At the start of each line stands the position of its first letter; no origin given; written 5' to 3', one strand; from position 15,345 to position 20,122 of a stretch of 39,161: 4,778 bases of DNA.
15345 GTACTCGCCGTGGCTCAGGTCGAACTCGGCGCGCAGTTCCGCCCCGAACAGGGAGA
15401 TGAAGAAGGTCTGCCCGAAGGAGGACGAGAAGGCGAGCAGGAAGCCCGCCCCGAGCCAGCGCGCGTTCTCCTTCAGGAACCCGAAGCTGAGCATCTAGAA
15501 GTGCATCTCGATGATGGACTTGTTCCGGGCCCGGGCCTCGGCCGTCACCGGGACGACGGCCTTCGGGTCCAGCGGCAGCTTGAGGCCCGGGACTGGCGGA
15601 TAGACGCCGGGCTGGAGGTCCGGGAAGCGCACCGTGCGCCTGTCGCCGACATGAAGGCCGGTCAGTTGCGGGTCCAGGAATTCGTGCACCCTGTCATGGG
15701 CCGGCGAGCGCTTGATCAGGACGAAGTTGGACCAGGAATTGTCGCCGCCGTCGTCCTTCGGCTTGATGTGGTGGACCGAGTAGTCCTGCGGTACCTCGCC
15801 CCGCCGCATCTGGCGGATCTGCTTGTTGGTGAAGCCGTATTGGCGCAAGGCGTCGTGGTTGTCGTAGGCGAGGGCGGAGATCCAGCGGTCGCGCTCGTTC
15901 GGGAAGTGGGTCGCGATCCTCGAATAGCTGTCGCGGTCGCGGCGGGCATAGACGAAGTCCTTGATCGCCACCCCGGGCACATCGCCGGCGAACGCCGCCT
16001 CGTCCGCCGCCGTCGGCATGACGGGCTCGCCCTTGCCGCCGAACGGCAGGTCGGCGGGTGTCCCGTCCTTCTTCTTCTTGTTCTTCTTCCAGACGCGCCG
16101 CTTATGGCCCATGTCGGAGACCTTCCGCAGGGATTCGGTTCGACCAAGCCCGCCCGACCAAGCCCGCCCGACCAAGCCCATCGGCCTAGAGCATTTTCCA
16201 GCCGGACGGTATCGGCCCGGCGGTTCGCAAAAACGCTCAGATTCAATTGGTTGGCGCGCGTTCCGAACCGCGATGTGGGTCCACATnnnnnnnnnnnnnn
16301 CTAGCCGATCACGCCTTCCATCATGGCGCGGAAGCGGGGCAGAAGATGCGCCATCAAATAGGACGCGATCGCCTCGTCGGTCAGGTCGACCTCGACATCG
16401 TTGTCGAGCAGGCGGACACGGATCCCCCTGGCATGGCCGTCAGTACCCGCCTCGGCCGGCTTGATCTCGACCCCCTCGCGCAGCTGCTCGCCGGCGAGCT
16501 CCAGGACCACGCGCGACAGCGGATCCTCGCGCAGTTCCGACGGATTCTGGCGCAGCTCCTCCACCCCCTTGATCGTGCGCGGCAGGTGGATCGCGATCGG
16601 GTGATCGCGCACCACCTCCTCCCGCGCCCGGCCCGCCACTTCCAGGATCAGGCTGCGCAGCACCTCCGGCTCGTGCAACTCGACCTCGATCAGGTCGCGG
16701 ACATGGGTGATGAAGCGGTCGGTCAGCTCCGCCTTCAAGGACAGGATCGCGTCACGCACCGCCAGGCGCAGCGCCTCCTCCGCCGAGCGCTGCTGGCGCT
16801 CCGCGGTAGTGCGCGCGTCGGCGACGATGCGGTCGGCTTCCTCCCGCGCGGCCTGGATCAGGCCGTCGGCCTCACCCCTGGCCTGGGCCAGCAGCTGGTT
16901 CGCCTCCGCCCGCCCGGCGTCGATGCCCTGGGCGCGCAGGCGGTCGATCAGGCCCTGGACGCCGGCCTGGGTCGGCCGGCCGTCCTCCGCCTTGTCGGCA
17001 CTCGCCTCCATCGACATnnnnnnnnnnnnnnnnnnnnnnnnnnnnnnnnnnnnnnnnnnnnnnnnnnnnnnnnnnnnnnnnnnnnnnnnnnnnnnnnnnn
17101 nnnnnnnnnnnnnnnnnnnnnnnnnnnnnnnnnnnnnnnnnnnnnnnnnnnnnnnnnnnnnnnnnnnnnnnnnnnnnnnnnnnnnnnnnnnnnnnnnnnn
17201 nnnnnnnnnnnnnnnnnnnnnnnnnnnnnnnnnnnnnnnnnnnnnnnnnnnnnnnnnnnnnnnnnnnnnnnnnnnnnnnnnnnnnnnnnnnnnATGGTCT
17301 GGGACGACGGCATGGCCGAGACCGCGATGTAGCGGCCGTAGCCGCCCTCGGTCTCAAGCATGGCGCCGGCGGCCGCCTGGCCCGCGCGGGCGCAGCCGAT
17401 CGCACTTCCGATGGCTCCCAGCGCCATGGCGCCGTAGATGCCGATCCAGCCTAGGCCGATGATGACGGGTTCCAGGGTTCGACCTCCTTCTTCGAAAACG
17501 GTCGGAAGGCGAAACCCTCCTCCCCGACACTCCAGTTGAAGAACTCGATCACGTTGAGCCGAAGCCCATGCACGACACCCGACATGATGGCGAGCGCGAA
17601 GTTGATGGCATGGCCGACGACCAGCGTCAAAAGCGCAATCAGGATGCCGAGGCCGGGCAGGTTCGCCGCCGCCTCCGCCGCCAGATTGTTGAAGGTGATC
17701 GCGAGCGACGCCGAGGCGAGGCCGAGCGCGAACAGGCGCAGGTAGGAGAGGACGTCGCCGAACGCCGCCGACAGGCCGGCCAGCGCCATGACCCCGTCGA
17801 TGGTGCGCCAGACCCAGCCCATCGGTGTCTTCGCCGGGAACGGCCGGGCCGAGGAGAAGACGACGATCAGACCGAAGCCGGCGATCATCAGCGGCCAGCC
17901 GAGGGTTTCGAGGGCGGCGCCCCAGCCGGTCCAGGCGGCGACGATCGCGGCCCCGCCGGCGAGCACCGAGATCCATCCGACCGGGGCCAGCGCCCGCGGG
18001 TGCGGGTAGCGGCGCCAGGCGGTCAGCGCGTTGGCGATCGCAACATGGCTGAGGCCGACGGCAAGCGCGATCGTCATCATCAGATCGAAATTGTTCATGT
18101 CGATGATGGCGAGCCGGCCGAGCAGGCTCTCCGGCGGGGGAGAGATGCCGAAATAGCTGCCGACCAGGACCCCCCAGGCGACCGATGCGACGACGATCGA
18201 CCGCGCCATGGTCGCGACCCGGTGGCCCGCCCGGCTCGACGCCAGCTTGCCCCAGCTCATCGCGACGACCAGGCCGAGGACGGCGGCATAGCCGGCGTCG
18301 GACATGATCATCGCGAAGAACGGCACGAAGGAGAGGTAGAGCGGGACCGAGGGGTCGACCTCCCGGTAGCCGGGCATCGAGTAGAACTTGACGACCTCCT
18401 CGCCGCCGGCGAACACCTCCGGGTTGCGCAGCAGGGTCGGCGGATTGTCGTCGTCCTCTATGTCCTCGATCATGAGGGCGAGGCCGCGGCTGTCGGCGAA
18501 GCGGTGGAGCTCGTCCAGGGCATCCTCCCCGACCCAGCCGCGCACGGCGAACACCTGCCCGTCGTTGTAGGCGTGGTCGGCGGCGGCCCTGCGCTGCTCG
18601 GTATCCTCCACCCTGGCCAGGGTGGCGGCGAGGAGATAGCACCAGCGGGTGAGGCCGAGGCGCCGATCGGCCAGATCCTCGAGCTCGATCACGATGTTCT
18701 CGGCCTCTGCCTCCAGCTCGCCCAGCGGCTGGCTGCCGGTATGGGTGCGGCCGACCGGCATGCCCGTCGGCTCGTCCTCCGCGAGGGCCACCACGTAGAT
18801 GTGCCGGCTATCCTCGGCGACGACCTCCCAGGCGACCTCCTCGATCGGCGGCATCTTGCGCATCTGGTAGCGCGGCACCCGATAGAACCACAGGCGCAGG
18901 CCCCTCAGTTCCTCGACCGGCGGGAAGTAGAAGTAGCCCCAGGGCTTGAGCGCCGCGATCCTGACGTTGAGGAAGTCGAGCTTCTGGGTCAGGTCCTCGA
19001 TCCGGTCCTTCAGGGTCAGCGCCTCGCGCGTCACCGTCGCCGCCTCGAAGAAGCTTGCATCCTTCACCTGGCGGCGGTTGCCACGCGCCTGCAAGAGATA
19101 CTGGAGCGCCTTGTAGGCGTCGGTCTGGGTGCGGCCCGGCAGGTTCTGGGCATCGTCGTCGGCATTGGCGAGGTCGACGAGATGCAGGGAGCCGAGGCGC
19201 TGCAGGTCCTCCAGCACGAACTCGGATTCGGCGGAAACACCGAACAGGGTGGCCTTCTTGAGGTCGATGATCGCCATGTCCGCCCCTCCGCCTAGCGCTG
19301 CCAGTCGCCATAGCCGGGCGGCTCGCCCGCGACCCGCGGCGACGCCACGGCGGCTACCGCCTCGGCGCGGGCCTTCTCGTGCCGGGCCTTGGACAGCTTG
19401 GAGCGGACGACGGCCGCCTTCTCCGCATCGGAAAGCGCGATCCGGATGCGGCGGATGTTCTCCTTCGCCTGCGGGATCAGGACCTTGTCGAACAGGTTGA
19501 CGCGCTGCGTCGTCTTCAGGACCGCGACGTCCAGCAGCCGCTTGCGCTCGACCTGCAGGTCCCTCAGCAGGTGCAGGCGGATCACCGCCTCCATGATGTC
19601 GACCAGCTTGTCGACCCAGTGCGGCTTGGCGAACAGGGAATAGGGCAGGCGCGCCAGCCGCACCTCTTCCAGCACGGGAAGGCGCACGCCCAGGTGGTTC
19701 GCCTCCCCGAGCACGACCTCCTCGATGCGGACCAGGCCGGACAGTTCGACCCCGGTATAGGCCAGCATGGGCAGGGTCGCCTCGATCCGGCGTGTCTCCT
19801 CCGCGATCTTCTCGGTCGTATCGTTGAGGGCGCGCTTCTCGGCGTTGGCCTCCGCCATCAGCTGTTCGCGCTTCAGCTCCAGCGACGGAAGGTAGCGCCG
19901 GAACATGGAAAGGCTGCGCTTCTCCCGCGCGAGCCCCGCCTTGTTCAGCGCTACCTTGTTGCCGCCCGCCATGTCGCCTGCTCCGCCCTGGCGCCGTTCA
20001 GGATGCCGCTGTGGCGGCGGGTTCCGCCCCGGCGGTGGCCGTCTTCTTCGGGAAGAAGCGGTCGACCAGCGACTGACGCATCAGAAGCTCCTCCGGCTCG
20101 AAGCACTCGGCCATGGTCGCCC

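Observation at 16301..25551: DUF2764-type V/A-ATPase split into two divergent transcription units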

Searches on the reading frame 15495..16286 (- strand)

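Call 15: search_protein_families(library=pfam, proteins=[window:15495-16286:-], max_evalue=0.01)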
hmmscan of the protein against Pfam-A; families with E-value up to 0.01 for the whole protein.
window:15495-16286:- (263 aa): 1 family
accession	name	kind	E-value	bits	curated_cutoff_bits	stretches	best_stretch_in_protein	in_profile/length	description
PF01844.29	HNH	-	0.00022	21.7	21.4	1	168-191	13-36/47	HNH endonuclease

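Call 69: search_protein_families(library=ncbifam, proteins=[window:15495-16178:-], max_evalue=0.001)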
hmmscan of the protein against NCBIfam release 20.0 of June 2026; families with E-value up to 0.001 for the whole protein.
window:15495-16178:- (227 aa): 0 families

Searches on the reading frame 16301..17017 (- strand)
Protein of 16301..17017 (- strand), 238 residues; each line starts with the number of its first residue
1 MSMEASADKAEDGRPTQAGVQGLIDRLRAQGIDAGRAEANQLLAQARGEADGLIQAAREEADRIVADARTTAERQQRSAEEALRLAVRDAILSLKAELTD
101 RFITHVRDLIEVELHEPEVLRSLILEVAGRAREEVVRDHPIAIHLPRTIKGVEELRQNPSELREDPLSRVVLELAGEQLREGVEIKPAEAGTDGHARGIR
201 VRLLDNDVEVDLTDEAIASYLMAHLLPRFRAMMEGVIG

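Call 3: search_protein_families(library=pfam, proteins=[window:16301-17017:-], max_evalue=0.01)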
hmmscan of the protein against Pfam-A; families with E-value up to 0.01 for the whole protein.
window:16301-17017:- (238 aa): 2 families
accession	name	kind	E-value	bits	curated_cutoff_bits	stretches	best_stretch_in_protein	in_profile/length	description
PF00430.23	ATP-synt_B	-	0.00084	19.9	28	1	30-98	47-119/132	ATP synthase B/B' CF(0)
PF01991.23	vATP-synt_E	-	0.0095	15.8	24.2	0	45-133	16-112/199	ATP synthase (E/31 kDa) subunit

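Call 39: find_encoding_contigs(protein=window:16301-17017:-, flank=10000, max_places=10)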
Protein window:16301-17017:- (238 aa): no gene with exactly this product is on record in the collection.

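Call 69: search_protein_families(library=ncbifam, proteins=[window:16301-17017:-], max_evalue=0.001)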
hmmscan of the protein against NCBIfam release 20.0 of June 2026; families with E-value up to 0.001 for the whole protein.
window:16301-17017:- (238 aa): 10 families
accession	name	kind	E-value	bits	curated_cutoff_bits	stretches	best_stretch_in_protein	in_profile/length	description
NF002424.0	PRK01558.1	equivalog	3.9e-25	88.6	241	1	18-233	3-196/203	V-type ATP synthase subunit E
NF002170.0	PRK01005.1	equivalog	8.5e-18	64.9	280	1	17-126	7-117/208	V-type ATP synthase subunit E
NF050102.1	DivIVA_Wag31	equivalog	1.7e-06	28.2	260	1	33-82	141-190/256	DivIVA-like cell division protein Wag31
NF006574.0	PRK09098.1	subfamily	5.1e-05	22.8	278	1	33-91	35-90/277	HrpE/YscL family type III secretion apparatus protein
NF004412.0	PRK05759.1-3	equivalog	7.1e-05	22.7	156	1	30-100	75-149/185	F0F1 ATP synthase subunit B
NF005198.1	PRK06669.1-3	equivalog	8.6e-05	21.9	200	1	32-86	80-134/299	flagellar assembly protein FliH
NF011041.0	PRK14471.1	equivalog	0.00026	21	200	1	34-123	60-153/164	F0F1 ATP synthase subunit B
TIGR01144.1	ATP_synt_b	equivalog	0.00027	20.9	65.5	1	26-89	50-117/147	F0F1 ATP synthase subunit B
TIGR02499.1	HrpE_YscL_not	equivalog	0.00035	20.7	78.7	1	37-133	13-112/166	type III secretion system stator protein SctL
NF004411.0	PRK05759.1-2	equivalog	0.0004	20.5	131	1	29-88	62-125/156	F0F1 ATP synthase subunit B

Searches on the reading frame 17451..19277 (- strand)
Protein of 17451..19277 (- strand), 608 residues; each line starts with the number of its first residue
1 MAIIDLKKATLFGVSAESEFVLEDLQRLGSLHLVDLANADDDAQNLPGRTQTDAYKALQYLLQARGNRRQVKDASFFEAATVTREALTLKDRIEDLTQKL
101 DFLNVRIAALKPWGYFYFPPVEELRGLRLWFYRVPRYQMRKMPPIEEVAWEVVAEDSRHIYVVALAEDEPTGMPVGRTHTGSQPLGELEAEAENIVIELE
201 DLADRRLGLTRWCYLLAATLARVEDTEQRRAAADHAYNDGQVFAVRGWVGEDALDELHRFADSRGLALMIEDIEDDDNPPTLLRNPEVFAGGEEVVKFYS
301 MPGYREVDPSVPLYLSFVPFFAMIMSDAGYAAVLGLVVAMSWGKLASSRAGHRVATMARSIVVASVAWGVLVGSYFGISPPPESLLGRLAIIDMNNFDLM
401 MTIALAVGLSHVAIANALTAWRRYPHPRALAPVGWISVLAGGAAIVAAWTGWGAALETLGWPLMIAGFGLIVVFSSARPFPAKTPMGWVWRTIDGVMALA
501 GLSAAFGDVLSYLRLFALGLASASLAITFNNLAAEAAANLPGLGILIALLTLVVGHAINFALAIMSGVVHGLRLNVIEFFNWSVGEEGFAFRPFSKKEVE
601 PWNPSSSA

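Call 3: search_protein_families(library=pfam, proteins=[window:17451-19277:-], max_evalue=0.01)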
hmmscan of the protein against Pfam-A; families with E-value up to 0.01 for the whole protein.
window:17451-19277:- (608 aa): 1 family
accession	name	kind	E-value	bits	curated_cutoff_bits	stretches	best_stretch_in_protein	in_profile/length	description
PF01496.24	V_ATPase_I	-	6.5e-15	54.6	30.7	2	241-337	307-409/815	V-type ATPase 116kDa subunit family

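Call 69: search_protein_families(library=ncbifam, proteins=[window:17451-19277:-], max_evalue=0.001)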
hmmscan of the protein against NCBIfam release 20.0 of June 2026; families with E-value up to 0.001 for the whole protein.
window:17451-19277:- (608 aa): 9 families
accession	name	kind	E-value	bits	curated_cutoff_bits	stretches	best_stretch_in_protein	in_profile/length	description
NF004429.0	PRK05771.2-2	equivalog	1.3e-62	212.4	799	1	3-598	2-607/608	V-type ATP synthase subunit I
NF004431.0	PRK05771.2-5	equivalog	9.8e-62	209.4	851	2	5-392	4-394/649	V-type ATP synthase subunit I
NF004430.0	PRK05771.2-4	equivalog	2.8e-46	158.4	670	1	241-596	275-639/646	V-type ATP synthase subunit I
NF004428.0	PRK05771.2-1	equivalog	1.8e-39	135.5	766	1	182-597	252-672/680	V-type ATP synthase subunit I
NF004427.0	PRK05771.1-1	equivalog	1.4e-33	116.6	942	1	182-596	251-652/668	V-type ATP synthase subunit I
NF004434.0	PRK05771.3-3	equivalog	2.3e-25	89.2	777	2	489-595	570-676/686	V-type ATP synthase subunit I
NF004432.0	PRK05771.3-1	equivalog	9.9e-24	83.7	1044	1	225-596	250-628/643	V-type ATP synthase subunit I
NF004433.0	PRK05771.3-2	equivalog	7.4e-09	34.5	1173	1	243-377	274-412/701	V-type ATP synthase subunit I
NF004435.0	PRK05771.3-4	equivalog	2.2e-07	29.6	1410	1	275-380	310-417/701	V-type ATP synthase subunit I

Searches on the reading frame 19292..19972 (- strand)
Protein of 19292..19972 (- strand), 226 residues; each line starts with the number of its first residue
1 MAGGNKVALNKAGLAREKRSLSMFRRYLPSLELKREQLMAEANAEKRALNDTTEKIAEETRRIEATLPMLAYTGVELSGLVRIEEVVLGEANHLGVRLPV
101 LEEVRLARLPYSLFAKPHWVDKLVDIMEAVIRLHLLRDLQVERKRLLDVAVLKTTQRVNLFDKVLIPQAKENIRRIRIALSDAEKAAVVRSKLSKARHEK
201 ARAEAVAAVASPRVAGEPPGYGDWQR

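Call 3: search_protein_families(library=pfam, proteins=[window:19292-19972:-], max_evalue=0.01)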
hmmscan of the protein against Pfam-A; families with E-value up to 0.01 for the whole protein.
window:19292-19972:- (226 aa): 1 family
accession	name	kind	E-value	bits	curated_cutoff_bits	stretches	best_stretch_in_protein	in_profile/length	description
PF01813.22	ATP-synt_D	-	1.5e-33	116.8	25.7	1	14-195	2-195/196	ATP synthase subunit D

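Call 69: search_protein_families(library=ncbifam, proteins=[window:19292-19972:-], max_evalue=0.001)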
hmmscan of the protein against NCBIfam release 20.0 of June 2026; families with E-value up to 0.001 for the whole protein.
window:19292-19972:- (226 aa): 7 families
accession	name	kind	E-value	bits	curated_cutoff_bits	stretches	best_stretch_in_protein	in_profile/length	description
NF002565.0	PRK02195.1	equivalog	3.4e-55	186.9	189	1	6-203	4-201/204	V-type ATP synthase subunit D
TIGR00309.1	V_ATPase_subD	subfamily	6.6e-22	78.1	72.25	1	6-200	3-208/209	V-type ATP synthase subunit D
NF001543.0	PRK00373.1-2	equivalog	3.1e-07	30.3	290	1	92-190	97-200/212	V-type ATP synthase subunit D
NF001545.0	PRK00373.1-4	equivalog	3.9e-07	30.1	226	1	38-202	47-214/216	V-type ATP synthase subunit D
NF001546.0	PRK00373.1-5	equivalog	3.9e-07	30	334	1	69-190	81-202/207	V-type ATP synthase subunit D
NF001542.0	PRK00373.1-1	equivalog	3.6e-06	26.5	261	1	36-201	42-210/212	V-type ATP synthase subunit D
NF001544.0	PRK00373.1-3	equivalog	0.00012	22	253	1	12-204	13-213/216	V-type ATP synthase subunit D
